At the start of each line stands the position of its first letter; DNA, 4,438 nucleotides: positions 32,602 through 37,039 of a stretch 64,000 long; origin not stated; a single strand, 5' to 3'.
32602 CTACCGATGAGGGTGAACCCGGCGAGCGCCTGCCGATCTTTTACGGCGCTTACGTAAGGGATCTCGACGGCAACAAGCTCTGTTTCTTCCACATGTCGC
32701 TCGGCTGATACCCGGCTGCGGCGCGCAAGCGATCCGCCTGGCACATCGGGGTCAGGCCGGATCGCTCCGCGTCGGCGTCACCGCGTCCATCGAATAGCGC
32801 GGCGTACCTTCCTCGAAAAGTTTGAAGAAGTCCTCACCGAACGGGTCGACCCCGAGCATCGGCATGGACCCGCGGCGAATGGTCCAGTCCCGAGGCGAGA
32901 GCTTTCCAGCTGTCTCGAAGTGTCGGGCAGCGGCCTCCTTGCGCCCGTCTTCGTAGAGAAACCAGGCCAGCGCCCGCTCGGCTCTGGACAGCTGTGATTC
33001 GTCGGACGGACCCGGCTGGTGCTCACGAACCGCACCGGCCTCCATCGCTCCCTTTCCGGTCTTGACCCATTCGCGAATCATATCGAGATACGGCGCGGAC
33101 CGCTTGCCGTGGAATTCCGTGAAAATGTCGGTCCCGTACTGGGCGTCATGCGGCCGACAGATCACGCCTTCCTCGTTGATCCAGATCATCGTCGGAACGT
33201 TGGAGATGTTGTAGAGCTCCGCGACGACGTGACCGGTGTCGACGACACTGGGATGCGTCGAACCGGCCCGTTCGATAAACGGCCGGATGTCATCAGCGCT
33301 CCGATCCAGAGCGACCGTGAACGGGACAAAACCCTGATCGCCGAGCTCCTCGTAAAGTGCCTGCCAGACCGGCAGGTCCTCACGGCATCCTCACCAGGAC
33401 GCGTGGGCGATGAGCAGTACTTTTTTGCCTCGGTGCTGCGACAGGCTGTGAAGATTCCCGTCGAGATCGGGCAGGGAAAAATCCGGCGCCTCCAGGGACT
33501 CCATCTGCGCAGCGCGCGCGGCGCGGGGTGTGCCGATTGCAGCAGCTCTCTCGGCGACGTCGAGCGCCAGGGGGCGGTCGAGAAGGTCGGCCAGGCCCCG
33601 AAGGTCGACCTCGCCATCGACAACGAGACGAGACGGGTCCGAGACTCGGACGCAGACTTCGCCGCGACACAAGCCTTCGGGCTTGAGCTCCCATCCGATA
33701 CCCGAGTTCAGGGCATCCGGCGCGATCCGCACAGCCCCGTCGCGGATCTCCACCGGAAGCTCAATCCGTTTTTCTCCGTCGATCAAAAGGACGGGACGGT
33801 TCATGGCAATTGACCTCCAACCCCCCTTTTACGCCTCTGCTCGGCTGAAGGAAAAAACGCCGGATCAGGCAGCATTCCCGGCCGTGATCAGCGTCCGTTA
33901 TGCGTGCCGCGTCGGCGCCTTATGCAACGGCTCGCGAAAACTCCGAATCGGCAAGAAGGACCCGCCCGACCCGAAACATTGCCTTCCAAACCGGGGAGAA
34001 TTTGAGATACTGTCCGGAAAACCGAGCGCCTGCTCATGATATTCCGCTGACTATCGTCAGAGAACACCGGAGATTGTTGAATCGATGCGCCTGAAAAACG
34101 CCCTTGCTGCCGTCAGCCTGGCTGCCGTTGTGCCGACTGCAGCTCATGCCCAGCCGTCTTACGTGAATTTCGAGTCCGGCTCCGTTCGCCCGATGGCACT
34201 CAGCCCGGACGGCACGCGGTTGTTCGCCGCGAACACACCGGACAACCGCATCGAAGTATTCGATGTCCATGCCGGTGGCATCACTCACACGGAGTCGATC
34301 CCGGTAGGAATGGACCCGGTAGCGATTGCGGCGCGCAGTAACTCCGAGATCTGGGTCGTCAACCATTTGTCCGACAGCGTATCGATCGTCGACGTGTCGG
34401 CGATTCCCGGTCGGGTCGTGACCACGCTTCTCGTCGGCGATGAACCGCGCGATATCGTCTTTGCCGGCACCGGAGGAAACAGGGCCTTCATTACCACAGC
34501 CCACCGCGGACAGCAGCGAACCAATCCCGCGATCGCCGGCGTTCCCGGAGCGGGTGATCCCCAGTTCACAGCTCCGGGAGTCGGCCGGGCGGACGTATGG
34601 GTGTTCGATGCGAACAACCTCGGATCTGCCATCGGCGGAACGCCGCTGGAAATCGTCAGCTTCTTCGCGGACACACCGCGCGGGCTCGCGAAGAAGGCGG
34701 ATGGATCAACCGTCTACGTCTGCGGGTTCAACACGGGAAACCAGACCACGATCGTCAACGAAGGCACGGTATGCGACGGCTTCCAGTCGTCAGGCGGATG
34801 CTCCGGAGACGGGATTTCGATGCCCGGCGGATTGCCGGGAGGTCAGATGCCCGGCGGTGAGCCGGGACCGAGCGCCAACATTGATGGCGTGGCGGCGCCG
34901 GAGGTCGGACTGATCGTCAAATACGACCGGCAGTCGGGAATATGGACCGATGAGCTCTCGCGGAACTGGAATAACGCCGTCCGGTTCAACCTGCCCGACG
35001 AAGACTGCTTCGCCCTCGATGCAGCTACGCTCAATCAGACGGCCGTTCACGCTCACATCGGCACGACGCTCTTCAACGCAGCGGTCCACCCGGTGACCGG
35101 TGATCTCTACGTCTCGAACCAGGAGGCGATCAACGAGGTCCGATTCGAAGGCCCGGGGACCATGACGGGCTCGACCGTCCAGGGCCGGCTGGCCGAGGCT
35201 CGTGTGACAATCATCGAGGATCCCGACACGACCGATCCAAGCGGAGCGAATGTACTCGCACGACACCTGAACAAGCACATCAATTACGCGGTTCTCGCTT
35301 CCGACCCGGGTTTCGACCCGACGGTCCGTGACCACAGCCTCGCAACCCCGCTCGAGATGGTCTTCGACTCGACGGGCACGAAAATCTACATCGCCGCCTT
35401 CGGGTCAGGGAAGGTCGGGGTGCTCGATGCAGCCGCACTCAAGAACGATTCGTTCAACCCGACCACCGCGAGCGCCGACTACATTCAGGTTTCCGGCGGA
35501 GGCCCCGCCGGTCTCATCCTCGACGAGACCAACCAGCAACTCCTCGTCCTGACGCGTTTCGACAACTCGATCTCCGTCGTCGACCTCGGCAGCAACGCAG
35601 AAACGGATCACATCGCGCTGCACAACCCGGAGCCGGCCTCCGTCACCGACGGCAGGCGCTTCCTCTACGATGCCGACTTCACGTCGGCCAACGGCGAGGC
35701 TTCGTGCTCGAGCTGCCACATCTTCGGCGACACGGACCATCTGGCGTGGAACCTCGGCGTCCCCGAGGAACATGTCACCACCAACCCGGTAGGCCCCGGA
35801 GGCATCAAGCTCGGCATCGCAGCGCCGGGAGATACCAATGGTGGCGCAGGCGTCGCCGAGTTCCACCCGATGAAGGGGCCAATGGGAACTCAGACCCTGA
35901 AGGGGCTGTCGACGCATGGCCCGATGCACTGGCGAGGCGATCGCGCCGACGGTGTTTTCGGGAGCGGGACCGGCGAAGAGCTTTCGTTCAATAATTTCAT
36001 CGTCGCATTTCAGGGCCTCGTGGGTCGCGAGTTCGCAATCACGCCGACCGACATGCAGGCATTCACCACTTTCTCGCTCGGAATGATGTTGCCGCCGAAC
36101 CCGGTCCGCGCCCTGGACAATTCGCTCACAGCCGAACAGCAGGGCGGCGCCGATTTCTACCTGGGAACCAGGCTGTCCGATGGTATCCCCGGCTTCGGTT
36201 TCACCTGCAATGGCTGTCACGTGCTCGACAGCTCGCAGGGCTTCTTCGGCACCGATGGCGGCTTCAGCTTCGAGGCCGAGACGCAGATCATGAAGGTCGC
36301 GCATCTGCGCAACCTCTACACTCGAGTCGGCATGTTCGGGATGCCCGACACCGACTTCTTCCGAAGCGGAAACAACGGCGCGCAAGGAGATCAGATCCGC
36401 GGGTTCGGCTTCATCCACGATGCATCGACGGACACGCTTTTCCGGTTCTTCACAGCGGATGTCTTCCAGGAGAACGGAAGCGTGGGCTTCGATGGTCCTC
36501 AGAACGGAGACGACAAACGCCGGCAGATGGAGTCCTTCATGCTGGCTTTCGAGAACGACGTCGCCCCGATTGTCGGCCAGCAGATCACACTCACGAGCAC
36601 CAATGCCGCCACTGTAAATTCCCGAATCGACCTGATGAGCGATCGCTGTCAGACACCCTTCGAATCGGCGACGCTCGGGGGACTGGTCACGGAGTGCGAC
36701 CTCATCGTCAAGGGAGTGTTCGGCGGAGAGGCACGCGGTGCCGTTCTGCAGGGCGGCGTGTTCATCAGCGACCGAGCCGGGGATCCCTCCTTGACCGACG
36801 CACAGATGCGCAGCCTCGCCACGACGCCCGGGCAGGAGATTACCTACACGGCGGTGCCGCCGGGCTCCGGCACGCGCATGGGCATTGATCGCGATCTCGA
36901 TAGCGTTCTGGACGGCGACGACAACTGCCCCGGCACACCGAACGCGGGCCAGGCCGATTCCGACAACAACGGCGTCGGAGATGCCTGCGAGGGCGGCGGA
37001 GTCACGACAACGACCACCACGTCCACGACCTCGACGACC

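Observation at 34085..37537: A 1150 aa secreted fusion of a YVTN beta-propeller, a di-heme cytochrome c, TSP3 repeats and a poly-Thr linker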

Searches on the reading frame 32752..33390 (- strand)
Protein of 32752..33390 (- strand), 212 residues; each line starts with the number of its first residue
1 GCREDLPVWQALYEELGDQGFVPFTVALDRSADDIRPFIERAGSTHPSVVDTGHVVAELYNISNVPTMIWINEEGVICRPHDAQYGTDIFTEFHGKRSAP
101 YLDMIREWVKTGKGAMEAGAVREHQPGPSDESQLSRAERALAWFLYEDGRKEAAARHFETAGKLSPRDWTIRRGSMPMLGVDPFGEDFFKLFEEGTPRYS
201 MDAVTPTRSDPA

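Call 22: search_protein_families(library=pfam, proteins=[window:32752-33390:-], max_evalue=0.1)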
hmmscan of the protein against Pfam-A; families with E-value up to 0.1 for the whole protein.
window:32752-33390:- (212 aa): 5 families
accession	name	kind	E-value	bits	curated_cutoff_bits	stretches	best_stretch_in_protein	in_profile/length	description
PF00578.27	AhpC-TSA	-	4.6e-05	23.8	26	1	1-77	40-121/124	AhpC/TSA family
PF07719.23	TPR_2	-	0.01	16.3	27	1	139-168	5-34/34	Tetratricopeptide repeat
PF08534.16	Redoxin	-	0.04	14.2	26.6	1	2-78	44-129/148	Redoxin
PF13428.12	TPR_14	-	0.053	14.7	23.5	0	138-173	4-39/44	Tetratricopeptide repeat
PF13905.12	Thioredoxin_8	-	0.093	13.5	27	0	2-75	16-92/94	Thioredoxin-like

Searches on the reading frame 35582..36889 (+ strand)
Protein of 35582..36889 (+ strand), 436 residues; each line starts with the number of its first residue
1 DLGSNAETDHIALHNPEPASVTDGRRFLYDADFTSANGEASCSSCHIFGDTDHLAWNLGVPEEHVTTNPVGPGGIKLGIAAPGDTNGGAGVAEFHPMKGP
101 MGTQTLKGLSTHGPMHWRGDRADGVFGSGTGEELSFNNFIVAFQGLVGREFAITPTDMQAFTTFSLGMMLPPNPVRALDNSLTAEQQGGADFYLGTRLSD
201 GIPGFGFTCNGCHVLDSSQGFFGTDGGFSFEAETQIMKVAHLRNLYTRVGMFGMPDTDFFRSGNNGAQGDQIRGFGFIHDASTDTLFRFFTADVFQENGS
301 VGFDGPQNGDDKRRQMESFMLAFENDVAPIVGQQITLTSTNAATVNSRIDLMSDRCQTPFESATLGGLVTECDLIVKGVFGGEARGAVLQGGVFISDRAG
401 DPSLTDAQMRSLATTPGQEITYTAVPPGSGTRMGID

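Call 22: search_protein_families(library=pfam, proteins=[window:35582-36889:+], max_evalue=0.1)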
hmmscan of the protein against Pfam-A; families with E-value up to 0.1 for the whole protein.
window:35582-36889:+ (436 aa): 1 family
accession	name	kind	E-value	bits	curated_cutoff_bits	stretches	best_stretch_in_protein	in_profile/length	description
PF03150.19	CCP_MauG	-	0.0048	18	25.6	1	24-68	7-52/149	Di-haem cytochrome c peroxidase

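Call 26: predict_structure(alignment_id=A2)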
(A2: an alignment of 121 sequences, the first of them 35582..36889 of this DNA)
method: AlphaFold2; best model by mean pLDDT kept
length: 436 residues; sequences in the alignment: 121
mean_pLDDT: 82.0   pTM: 0.81
mean pLDDT of the five models: 82.0, 81.7, 80.8, 77.0, 76.8
residues with pLDDT >= 90: 184; 70-90: 165; 50-70: 59; < 50: 28
segments of 3 or more residues with pLDDT < 50: 47-57, 247-251, 272-281
pLDDT, mean of each block of 10 residues (from residue 1): 77 85 87 75 53 46 83 79 75 73 60 63 87 88 80 93 87 89 97 95 90 87 75 59 53 71 73 37 74 92 95 94 90 97 98 97 93 96 94 95 96 96 96 92
secondary structure, 60 per line:
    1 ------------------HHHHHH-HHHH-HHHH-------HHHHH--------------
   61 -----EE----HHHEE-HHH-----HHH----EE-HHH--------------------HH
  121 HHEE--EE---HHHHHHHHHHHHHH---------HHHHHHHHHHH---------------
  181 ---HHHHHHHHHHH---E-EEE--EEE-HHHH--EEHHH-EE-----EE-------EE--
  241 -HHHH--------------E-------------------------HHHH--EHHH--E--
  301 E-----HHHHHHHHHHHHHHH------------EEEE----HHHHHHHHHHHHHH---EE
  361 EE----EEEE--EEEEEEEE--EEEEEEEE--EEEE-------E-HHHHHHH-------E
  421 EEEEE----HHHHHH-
elements in order: H19-24 H26-29 H31-34 H42-46 H119-122 H132-145 H155-165 H184-194 E200-202 E205-207 H209-212 H242-245 H286-289 H307-321 E334-337 H342-355 E359-362 E367-370 E373-380 E383-390 E393-396 H406-412 E420-425 H430-435
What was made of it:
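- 35600..36589 (+): Di-heme domain remotely related to bacterial cytochrome c peroxidase/MauG (aa ~506-835). AF2 model: pLDDT 82, pTM 0.81 (call 26).
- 36590..36874 (+): Family-specific beta-sandwich appended to the di-heme domain (aa ~836-930). The AF2 model shows strands here with pLDDT above 90 (call 26).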

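Call 30: fold_search(model_id=the predicted structure, library=pdb)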
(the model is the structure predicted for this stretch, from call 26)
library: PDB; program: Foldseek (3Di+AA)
matches with E <= 10: 381; with E <= 0.001: 0
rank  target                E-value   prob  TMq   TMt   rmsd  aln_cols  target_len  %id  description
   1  9qdt                  3.5e-03  1.00  0.37  0.38   8.7       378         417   14  Cytochrome c peroxidase YhjA (released 2025-07-30)
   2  5c2v_C                3.9e-03  1.00  0.34  0.46  10.8       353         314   16  Kuenenia stuttgartiensis Hydrazine Synthase (released 2015-10-14)
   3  3hq8_A                4.4e-03  0.99  0.32  0.43  12.2       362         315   15  CcpA from G. sulfurreducens S134P/V135K variant (released 2009-09-22)
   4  3hq9_A                5.5e-03  0.99  0.33  0.44  12.0       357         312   14  CcpA from G. sulfurreducens, S134P variant (released 2009-09-22)
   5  3hq7                  1.3e-02  0.97  0.31  0.42  13.2       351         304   14  CcpA from G. sulfurreducens, G94K/K97Q/R100I variant (released 2009-09-22)
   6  1zzh_A                1.3e-02  0.96  0.29  0.40  13.5       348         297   14  Structure of the fully oxidized di-heme cytochrome c peroxidase from R. capsulatus (released 2005-11-29)
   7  3o5c_B                2.2e-02  0.90  0.29  0.39  11.8       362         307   14  Cytochrome c Peroxidase BccP of Shewanella oneidensis (released 2011-08-03)
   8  1iqc_A                2.2e-02  0.90  0.30  0.41  11.8       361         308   15  Crystal structure of Di-Heme Peroxidase from Nitrosomonas europaea (released 2002-01-23)
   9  3hq9_B                2.3e-02  0.96  0.32  0.44  12.1       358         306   14  CcpA from G. sulfurreducens, S134P variant (released 2009-09-22)
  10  3hq8_B                2.3e-02  0.92  0.31  0.41  13.5       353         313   13  CcpA from G. sulfurreducens S134P/V135K variant (released 2009-09-22)
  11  3o5c_A                2.3e-02  0.84  0.27  0.37  12.3       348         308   16  Cytochrome c Peroxidase BccP of Shewanella oneidensis (released 2011-08-03)
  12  6e1c_B                2.6e-02  0.97  0.36  0.47  10.9       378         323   14  Crystal structure of a MauG-like protein associated with microbial copper homeostasis (released 2019-07-17)
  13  6e1c_A                3.8e-02  0.69  0.28  0.34  14.0       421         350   13  Crystal structure of a MauG-like protein associated with microbial copper homeostasis (released 2019-07-17)
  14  3o5c_C                4.2e-02  0.72  0.27  0.37  13.1       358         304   16  Cytochrome c Peroxidase BccP of Shewanella oneidensis (released 2011-08-03)
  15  3hq6_A                7.4e-02  0.72  0.31  0.40  14.7       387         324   16  Cytochrome c peroxidase from G. sulfurreducens, wild type (released 2009-09-22)
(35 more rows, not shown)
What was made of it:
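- Closest known: MauG / MbnH / BthA. Same: MauG structures are among the fold matches (call 30).
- The closest structures are bCCPs (YhjA, CcpA, MacA, NeCCP; call 30).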

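Call 36: search_protein_representatives(protein=window:35582-36889:+)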
Query: 436 residues. Proteins with E-value up to 0.001 (for the whole library): 2569; up to 1e-10: 1643; up to 1e-30: 542. The best 150 are listed.
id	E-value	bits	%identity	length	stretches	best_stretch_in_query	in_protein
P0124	4.9e-180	615.4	65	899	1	1-436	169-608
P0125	1.4e-179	613.9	65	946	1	4-436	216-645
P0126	1.4e-147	508.4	60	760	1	1-436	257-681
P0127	1.4e-142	492.0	60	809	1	1-436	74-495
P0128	3.5e-141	487.4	56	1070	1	2-436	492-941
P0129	3.7e-136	470.8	57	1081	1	3-436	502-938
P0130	3.4e-134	464.3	57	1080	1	1-436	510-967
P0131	4.1e-134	464.1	57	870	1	5-436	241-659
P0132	4.6e-134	463.9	57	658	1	6-436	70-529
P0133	1.7e-132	458.7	57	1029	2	194-435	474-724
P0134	9.7e-132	456.3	52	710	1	2-436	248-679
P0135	7.2e-131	453.4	51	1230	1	1-436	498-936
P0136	3.9e-128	444.4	51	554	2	197-428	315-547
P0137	5.6e-127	440.6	62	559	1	80-435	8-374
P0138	3.6e-126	437.9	57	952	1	5-436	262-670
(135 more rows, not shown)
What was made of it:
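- In full-length relatives the heme domain starts at about residue 460-520 (call 36).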

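Call 48: search_solved_structures(query=window:35582-36889:+, max_evalue=10, show_alignments=5)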
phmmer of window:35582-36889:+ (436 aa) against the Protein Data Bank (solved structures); distinct sequences matched with E-value up to 10: 2.
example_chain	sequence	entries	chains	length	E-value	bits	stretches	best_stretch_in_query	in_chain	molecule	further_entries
6e1c_A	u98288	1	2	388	0.032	16.2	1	21-47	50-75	Di-heme enzyme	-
1e8e_A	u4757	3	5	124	0.51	12.2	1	15-48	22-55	CYTOCHROME C'' | CYTOCHROME C""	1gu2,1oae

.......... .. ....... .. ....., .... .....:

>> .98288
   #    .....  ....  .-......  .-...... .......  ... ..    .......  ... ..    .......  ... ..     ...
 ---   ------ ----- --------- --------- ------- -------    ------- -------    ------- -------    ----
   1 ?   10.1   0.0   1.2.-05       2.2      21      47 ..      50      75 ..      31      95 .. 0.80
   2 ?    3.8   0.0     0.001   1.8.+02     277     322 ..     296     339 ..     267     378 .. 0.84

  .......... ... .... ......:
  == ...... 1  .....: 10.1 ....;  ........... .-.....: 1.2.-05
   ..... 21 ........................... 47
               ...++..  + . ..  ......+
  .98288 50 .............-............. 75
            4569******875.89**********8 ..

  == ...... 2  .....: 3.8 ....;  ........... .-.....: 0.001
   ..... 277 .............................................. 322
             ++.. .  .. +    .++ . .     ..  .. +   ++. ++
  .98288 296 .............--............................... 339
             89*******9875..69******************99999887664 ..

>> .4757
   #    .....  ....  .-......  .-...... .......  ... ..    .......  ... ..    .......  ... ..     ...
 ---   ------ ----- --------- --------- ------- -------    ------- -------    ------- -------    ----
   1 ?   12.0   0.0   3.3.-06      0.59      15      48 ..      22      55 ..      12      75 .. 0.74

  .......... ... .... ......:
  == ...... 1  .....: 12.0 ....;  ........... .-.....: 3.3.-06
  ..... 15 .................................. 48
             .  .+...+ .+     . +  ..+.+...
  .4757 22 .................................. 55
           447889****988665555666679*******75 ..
